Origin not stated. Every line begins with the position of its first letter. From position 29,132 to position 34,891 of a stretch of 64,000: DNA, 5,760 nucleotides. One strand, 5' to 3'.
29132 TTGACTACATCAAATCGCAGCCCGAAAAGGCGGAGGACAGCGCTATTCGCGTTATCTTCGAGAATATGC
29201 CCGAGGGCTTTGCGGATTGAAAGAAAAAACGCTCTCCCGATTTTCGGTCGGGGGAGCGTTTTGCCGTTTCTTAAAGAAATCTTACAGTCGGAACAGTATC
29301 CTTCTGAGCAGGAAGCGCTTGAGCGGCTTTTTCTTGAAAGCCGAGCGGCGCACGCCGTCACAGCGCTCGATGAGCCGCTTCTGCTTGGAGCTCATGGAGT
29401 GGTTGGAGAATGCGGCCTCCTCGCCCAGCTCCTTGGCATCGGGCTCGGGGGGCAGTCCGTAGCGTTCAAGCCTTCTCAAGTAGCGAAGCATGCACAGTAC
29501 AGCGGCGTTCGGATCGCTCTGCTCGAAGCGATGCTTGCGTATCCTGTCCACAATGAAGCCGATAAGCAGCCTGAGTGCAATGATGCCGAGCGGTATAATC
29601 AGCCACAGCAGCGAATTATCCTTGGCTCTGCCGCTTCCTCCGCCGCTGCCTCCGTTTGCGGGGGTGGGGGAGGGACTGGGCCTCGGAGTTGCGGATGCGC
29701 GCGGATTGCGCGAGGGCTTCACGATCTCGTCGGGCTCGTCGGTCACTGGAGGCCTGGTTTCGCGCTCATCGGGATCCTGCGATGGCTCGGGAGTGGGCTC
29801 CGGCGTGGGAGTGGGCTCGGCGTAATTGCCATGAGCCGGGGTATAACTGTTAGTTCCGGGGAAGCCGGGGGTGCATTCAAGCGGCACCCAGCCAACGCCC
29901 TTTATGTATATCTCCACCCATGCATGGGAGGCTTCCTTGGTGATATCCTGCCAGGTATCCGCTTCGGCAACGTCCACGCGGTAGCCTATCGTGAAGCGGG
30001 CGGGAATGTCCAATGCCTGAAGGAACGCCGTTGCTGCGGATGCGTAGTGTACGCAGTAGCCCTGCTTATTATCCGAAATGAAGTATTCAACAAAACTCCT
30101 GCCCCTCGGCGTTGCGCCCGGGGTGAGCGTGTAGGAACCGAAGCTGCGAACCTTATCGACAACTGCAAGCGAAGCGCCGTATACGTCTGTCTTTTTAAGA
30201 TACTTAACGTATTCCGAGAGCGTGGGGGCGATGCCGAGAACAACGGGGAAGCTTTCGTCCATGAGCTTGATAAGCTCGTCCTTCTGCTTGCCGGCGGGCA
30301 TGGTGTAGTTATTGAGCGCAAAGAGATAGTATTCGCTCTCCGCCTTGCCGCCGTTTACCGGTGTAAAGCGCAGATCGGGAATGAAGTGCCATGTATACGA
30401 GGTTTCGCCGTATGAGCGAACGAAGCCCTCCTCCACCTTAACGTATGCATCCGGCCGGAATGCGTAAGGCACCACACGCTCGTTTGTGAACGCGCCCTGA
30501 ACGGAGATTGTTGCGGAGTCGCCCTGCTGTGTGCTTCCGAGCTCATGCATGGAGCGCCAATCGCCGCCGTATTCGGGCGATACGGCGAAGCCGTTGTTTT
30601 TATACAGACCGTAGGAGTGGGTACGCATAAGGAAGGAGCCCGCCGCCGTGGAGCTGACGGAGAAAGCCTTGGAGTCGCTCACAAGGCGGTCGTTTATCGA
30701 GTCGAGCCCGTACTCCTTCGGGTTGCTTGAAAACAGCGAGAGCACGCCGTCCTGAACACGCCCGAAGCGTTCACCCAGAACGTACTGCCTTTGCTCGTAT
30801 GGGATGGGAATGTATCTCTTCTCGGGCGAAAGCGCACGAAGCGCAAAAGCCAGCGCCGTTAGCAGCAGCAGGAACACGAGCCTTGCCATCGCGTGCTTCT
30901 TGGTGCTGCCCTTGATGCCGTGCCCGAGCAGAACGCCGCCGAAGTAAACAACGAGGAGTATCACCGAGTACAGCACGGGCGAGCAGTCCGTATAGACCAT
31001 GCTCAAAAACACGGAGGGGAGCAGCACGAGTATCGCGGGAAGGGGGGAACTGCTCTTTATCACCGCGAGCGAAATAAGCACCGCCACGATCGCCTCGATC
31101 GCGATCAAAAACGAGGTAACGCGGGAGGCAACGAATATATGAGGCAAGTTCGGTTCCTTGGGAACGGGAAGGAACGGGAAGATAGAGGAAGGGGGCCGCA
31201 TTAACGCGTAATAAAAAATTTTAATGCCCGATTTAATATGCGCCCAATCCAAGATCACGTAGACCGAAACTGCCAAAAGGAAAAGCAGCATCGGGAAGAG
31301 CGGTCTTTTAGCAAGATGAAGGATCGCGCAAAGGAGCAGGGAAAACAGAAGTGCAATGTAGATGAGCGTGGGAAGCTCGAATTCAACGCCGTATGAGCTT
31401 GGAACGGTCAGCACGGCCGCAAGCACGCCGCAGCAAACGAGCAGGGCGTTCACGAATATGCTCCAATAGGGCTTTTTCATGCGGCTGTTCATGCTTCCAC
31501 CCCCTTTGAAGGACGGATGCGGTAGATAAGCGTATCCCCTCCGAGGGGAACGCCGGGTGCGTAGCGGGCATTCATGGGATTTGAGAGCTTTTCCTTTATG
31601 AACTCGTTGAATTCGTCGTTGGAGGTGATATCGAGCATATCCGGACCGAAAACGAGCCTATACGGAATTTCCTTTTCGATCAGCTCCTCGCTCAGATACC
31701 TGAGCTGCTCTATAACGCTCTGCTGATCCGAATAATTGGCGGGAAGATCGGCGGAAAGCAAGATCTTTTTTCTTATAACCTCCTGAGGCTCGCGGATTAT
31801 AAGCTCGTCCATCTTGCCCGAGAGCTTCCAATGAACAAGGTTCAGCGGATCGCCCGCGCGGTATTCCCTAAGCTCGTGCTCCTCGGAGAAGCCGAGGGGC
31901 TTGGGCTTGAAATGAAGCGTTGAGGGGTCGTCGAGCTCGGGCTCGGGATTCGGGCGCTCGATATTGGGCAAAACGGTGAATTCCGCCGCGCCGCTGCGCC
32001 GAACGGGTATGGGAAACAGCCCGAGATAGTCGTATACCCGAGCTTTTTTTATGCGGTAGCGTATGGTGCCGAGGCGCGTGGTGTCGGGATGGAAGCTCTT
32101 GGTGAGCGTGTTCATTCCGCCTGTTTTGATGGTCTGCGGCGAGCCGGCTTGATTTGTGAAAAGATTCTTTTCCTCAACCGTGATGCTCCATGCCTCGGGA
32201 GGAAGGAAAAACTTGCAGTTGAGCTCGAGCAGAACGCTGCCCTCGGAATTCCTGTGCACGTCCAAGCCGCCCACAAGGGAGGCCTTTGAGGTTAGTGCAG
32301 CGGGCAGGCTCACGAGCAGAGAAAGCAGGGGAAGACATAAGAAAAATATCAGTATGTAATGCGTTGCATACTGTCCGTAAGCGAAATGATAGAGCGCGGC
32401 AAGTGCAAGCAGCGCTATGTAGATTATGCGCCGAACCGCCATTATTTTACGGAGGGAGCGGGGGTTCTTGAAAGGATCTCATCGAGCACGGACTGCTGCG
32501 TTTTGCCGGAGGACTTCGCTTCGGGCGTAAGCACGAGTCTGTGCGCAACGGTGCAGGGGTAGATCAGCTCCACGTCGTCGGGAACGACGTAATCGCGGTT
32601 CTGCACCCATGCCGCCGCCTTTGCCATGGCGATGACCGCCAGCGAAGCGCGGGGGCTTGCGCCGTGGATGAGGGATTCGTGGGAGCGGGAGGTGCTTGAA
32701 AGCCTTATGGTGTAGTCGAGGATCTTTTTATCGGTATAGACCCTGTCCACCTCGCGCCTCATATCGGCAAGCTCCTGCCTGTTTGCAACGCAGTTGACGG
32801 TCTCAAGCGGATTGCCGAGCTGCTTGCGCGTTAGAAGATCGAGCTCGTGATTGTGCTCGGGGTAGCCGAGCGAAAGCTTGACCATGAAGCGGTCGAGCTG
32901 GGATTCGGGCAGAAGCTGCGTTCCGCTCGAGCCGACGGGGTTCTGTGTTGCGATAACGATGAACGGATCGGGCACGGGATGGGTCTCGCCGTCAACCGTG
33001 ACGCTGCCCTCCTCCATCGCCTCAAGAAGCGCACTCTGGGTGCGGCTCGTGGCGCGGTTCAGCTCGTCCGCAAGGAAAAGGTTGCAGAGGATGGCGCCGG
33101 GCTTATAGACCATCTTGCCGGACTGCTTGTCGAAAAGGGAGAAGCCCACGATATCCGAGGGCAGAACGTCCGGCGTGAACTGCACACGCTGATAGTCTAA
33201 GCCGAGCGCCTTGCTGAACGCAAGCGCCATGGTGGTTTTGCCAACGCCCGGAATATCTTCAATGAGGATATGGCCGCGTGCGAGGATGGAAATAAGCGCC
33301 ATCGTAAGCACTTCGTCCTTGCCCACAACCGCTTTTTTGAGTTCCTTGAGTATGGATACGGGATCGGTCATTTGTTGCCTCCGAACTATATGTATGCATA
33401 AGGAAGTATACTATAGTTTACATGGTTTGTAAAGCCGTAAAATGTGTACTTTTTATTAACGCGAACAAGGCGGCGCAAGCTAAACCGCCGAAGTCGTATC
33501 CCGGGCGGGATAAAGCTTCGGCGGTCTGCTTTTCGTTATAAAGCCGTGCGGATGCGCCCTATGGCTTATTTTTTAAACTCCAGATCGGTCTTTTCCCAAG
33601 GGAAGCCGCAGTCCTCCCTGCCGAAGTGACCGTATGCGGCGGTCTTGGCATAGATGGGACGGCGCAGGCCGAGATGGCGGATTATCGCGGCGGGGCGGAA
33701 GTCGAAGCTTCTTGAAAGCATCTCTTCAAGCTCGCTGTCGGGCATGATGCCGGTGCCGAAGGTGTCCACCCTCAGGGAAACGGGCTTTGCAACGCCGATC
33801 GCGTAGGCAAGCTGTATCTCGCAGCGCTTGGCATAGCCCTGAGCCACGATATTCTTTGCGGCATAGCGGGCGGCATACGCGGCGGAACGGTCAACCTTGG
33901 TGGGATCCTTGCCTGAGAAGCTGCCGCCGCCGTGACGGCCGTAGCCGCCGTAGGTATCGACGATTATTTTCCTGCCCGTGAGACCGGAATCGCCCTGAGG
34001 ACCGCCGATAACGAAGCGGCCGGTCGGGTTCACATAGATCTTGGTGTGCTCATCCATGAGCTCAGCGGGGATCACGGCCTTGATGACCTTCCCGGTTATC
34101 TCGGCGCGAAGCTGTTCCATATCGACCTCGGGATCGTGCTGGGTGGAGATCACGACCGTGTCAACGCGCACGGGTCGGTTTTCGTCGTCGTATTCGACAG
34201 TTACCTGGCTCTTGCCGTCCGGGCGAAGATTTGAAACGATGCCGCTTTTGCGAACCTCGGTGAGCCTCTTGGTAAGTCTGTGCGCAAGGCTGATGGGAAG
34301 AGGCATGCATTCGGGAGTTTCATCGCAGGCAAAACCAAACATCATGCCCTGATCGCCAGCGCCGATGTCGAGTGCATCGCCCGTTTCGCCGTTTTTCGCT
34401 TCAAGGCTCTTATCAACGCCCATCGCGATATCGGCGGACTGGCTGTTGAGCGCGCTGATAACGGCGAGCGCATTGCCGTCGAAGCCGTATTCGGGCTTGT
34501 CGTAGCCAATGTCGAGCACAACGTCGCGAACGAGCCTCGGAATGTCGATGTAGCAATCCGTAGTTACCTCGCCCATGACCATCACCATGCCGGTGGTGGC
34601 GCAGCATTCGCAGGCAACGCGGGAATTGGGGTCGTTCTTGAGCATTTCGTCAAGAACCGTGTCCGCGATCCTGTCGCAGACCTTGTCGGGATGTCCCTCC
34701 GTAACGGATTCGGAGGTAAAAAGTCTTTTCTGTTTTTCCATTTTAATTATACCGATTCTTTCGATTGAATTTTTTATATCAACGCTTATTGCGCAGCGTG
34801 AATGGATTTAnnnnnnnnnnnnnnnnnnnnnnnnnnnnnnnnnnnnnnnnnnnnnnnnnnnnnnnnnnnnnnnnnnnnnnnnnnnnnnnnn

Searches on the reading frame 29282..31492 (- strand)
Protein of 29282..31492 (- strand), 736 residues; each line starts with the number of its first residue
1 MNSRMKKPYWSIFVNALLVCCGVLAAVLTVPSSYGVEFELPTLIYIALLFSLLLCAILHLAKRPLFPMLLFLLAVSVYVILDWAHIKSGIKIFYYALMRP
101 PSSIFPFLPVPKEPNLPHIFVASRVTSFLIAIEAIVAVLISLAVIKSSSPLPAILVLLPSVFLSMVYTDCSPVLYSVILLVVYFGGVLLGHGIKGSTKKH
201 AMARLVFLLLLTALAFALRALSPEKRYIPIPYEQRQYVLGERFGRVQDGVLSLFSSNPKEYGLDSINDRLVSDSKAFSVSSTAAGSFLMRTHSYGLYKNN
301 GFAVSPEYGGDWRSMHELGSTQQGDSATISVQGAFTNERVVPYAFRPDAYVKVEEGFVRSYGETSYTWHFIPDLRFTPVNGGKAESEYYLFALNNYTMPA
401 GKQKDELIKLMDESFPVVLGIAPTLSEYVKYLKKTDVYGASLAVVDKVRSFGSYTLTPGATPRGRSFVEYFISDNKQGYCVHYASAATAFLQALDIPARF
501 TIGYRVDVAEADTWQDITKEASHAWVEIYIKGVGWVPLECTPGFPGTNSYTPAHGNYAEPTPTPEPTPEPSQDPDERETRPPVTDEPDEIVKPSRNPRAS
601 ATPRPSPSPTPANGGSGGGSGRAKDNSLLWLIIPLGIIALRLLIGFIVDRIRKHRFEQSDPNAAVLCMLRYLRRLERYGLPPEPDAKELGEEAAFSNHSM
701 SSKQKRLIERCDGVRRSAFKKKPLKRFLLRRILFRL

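Call 8: search_protein_families(library=pfam, proteins=[window:29282-31492:-], max_evalue=0.001)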
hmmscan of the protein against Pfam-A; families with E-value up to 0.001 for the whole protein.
window:29282-31492:- (736 aa): 1 family
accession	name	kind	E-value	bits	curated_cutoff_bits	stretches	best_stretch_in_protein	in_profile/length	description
PF01841.26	Transglut_core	-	9.1e-20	71.4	23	1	433-539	10-107/108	Transglutaminase-like superfamily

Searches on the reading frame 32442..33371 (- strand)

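Call 8: search_protein_families(library=pfam, proteins=[window:32442-33371:-], max_evalue=0.001)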
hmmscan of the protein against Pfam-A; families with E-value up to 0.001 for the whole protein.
window:32442-33371:- (309 aa): 5 families
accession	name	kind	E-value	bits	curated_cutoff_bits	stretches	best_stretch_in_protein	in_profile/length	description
PF07726.17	AAA_3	-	3.5e-55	185.9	27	1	34-164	1-131/131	ATPase family associated with various cellular activities (AAA)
PF17863.7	AAA_lid_2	-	9.1e-21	73.8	22.7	1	228-299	3-74/74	AAA lid domain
PF07728.20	AAA_5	-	2.4e-10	41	22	1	41-162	8-139/139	AAA domain (dynein-related subfamily)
PF20030.5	bpMoxR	-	6.2e-10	38.9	27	1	7-180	6-178/205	MoxR domain in the MoxR-vWA-beta-propeller ternary systems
PF00004.35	AAA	-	0.00011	23.1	21.2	1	40-161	6-125/131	ATPase family associated with various cellular activities (AAA)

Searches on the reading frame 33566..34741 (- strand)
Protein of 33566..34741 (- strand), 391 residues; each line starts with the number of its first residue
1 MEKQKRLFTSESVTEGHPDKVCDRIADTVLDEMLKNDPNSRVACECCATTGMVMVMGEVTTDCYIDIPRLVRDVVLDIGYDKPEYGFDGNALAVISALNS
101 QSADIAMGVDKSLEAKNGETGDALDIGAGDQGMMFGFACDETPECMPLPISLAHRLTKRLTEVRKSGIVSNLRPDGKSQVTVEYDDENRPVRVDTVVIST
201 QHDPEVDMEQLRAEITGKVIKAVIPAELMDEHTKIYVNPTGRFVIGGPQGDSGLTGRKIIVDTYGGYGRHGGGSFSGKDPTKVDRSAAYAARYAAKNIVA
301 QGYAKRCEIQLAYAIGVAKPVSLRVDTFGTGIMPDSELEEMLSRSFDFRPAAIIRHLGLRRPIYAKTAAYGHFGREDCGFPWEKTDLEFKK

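Call 8: search_protein_families(library=pfam, proteins=[window:33566-34741:-], max_evalue=0.001)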
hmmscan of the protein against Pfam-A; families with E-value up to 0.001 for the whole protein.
window:33566-34741:- (391 aa): 3 families
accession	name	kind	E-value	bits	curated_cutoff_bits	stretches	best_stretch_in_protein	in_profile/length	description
PF02773.21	S-AdoMet_synt_C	-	9.7e-68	226.8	25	1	245-384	1-138/138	S-adenosylmethionine synthetase, C-terminal domain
PF02772.21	S-AdoMet_synt_M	-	4.8e-53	178.8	29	1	126-243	2-120/120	S-adenosylmethionine synthetase, central domain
PF00438.25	S-AdoMet_synt_N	-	2.2e-42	144.1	33.1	1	6-103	2-99/99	S-adenosylmethionine synthetase, N-terminal domain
